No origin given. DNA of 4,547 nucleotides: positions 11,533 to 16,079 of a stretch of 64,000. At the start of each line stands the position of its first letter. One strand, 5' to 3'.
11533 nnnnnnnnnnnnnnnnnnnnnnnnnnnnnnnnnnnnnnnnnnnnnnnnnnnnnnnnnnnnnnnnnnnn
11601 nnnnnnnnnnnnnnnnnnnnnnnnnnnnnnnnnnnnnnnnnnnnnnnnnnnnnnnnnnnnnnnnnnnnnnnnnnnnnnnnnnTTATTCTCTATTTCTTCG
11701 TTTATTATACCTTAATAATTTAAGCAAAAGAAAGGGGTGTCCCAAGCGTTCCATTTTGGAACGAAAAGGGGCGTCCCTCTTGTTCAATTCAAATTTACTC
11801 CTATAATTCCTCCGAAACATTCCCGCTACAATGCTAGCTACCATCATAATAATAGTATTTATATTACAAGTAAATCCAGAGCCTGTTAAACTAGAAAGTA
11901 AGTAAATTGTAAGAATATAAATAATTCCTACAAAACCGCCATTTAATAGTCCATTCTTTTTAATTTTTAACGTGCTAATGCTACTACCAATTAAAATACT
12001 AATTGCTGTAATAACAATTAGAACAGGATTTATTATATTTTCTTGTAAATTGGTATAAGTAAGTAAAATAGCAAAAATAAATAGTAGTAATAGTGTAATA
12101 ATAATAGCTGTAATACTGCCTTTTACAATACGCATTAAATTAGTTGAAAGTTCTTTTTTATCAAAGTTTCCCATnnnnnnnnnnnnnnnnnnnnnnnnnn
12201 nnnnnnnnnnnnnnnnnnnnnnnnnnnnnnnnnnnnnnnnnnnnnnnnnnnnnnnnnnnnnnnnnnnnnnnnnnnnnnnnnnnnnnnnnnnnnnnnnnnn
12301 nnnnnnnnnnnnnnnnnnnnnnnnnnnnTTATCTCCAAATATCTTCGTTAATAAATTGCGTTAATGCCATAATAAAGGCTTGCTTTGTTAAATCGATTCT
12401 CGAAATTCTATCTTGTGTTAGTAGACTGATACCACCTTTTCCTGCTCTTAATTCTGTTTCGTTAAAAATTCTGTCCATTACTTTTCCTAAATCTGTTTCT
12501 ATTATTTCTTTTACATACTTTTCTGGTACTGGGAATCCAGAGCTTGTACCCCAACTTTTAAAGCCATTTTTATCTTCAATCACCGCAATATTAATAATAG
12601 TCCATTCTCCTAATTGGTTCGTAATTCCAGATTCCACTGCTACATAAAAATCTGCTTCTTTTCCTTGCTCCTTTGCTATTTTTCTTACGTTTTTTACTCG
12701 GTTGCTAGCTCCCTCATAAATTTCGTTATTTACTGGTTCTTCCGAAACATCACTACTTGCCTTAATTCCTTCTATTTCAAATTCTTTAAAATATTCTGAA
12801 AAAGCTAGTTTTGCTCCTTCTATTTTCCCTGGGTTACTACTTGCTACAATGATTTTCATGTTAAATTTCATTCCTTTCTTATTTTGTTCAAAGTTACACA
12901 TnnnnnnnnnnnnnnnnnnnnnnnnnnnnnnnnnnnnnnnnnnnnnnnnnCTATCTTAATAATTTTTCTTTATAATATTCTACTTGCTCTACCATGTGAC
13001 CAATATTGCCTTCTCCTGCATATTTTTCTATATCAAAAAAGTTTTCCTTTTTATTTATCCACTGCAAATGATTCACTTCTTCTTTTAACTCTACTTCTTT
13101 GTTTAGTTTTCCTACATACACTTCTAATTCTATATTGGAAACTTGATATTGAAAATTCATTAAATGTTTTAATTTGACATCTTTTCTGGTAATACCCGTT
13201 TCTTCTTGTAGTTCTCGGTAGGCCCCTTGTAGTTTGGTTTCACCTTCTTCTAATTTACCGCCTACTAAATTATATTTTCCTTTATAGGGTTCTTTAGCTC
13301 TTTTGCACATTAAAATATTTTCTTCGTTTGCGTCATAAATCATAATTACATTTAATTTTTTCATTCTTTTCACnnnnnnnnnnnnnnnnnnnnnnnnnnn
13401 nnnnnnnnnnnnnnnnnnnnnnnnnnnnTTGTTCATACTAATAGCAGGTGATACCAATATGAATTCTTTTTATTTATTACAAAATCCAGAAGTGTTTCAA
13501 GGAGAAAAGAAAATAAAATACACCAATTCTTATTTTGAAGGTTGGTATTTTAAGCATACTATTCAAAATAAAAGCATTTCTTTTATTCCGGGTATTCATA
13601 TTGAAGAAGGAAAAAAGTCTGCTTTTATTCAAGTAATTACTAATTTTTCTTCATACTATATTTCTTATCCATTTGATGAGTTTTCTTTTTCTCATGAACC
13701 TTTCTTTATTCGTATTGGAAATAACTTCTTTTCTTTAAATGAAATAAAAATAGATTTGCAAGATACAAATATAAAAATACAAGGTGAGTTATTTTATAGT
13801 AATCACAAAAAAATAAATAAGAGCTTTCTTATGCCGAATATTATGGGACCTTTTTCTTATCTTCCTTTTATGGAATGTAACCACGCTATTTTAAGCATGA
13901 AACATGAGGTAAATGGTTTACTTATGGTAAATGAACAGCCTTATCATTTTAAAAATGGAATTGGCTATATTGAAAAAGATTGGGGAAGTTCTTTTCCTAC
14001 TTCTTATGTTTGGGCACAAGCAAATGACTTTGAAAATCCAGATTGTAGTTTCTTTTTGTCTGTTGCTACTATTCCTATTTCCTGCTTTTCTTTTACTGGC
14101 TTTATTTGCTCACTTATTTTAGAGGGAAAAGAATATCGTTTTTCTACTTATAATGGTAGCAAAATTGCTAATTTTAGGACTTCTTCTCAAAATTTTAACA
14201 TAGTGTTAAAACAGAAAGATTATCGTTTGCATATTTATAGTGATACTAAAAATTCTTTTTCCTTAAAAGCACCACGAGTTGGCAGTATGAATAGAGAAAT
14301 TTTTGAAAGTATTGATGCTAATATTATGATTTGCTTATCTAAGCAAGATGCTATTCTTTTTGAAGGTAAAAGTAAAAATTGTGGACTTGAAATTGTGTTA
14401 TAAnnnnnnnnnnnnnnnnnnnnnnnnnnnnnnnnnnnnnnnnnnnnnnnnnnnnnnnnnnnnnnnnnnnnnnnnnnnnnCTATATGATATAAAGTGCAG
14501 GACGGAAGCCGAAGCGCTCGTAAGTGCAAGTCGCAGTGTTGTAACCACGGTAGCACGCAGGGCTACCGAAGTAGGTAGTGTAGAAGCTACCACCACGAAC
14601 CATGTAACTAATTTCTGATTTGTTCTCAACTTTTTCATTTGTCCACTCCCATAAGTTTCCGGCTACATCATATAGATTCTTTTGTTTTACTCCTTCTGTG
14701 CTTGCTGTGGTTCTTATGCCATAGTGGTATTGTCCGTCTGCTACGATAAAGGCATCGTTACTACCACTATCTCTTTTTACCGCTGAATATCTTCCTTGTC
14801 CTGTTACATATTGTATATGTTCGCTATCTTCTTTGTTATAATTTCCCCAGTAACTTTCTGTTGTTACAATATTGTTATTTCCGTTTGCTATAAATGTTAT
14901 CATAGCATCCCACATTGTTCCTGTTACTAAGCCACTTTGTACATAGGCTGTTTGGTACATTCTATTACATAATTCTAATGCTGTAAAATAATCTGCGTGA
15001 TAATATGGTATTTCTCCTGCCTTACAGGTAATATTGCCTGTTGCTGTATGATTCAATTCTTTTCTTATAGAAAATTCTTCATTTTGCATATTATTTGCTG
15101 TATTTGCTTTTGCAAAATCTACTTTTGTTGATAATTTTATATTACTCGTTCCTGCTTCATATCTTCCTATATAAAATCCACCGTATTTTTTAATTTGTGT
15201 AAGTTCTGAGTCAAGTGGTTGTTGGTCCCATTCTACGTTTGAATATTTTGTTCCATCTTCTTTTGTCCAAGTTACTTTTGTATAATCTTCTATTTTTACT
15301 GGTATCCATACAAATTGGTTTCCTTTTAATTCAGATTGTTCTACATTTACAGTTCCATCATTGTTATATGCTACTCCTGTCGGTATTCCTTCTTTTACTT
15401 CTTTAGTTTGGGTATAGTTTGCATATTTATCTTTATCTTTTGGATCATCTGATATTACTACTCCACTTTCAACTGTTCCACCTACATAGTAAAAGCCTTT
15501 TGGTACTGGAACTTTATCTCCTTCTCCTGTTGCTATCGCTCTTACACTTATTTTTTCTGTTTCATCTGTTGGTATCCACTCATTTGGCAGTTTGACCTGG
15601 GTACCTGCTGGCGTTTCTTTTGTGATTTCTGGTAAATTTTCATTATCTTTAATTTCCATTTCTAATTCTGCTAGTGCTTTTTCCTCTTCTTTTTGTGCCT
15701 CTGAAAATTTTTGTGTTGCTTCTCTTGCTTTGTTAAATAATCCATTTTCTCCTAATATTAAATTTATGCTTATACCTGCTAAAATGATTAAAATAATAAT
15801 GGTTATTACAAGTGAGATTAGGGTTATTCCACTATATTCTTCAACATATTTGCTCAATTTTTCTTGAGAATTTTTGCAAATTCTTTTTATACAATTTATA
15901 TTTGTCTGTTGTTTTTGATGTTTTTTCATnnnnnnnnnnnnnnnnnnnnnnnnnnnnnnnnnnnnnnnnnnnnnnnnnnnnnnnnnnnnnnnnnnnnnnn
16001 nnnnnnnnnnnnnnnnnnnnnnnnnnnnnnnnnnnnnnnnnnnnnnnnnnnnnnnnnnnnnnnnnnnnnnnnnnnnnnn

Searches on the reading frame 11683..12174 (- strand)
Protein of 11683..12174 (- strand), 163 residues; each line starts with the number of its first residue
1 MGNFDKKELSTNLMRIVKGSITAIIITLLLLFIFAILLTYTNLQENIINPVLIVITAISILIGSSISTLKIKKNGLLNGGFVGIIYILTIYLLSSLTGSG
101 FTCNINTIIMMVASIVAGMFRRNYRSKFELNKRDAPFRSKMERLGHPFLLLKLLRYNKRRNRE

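Call 49: search_protein_families(library=pfam, proteins=[window:11683-12174:-], max_evalue=0.001)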
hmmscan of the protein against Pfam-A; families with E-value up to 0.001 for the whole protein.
window:11683-12174:- (163 aa): 1 family
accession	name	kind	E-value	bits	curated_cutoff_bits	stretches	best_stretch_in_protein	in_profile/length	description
PF12670.12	DUF3792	-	3.7e-22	79.1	31.3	1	13-119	2-109/115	Protein of unknown function (DUF3792)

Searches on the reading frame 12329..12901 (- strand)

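Call 49: search_protein_families(library=pfam, proteins=[window:12329-12901:-], max_evalue=0.001)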
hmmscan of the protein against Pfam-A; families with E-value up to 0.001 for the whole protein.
window:12329-12901:- (190 aa): 1 family
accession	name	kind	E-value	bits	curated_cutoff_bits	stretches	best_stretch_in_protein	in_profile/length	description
PF01931.24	NTPase_I-T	-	4.9e-43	147.2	25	1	20-184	1-162/162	Protein of unknown function DUF84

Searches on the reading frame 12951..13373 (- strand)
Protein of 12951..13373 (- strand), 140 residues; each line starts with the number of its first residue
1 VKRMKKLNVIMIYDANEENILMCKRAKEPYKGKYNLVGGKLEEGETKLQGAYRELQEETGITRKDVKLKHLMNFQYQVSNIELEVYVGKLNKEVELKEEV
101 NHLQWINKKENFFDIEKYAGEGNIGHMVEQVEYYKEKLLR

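Call 49: search_protein_families(library=pfam, proteins=[window:12951-13373:-], max_evalue=0.001)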
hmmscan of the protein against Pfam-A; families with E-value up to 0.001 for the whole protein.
window:12951-13373:- (140 aa): 2 families
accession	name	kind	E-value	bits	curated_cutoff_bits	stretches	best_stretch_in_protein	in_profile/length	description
PF00293.34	NUDIX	-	4.4e-16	59.5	21.1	1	9-111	8-118/134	NUDIX domain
PF14815.12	NUDIX_4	-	8.4e-07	29.2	35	1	10-110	3-97/113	NUDIX domain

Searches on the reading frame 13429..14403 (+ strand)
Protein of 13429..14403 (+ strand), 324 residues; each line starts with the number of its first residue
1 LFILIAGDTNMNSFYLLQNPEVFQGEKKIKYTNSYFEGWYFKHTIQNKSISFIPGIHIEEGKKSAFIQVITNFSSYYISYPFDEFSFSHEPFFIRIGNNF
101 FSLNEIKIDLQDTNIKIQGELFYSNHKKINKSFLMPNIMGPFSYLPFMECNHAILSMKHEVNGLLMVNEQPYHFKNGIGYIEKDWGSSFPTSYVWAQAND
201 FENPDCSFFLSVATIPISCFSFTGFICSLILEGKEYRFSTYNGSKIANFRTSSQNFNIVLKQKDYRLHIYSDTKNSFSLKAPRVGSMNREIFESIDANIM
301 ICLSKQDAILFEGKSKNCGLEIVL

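Call 49: search_protein_families(library=pfam, proteins=[window:13429-14403:+], max_evalue=0.001)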
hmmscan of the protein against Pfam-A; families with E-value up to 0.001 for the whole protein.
window:13429-14403:+ (324 aa): 1 family
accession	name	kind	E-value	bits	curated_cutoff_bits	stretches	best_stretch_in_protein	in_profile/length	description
PF14249.11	Tocopherol_cycl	-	2.2e-22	80.1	26.6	1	139-322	146-333/335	Tocopherol cyclase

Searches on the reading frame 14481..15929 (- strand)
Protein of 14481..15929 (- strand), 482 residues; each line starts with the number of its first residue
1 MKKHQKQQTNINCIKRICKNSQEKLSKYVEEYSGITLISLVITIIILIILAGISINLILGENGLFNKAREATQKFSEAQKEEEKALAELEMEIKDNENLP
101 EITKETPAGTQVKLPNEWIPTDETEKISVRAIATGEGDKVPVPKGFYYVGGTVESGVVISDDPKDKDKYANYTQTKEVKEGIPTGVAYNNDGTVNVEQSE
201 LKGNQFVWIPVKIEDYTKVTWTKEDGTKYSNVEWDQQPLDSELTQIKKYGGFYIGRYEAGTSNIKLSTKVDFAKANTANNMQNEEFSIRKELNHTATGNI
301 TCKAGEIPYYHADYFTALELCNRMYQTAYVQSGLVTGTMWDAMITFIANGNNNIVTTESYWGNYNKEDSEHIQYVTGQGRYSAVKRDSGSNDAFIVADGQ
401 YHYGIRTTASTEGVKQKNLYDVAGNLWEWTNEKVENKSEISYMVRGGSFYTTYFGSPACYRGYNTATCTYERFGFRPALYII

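Call 48: search_protein_families(library=pfam, proteins=[window:14481-15929:-], max_evalue=0.001)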
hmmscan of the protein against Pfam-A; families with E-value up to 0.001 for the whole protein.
window:14481-15929:- (482 aa): 1 family
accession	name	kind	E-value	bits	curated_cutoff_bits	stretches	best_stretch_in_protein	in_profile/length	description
PF03781.23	FGE-sulfatase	-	4.6e-05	23.6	23.3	1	413-476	173-252/255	Sulfatase-modifying factor enzyme 1-like domain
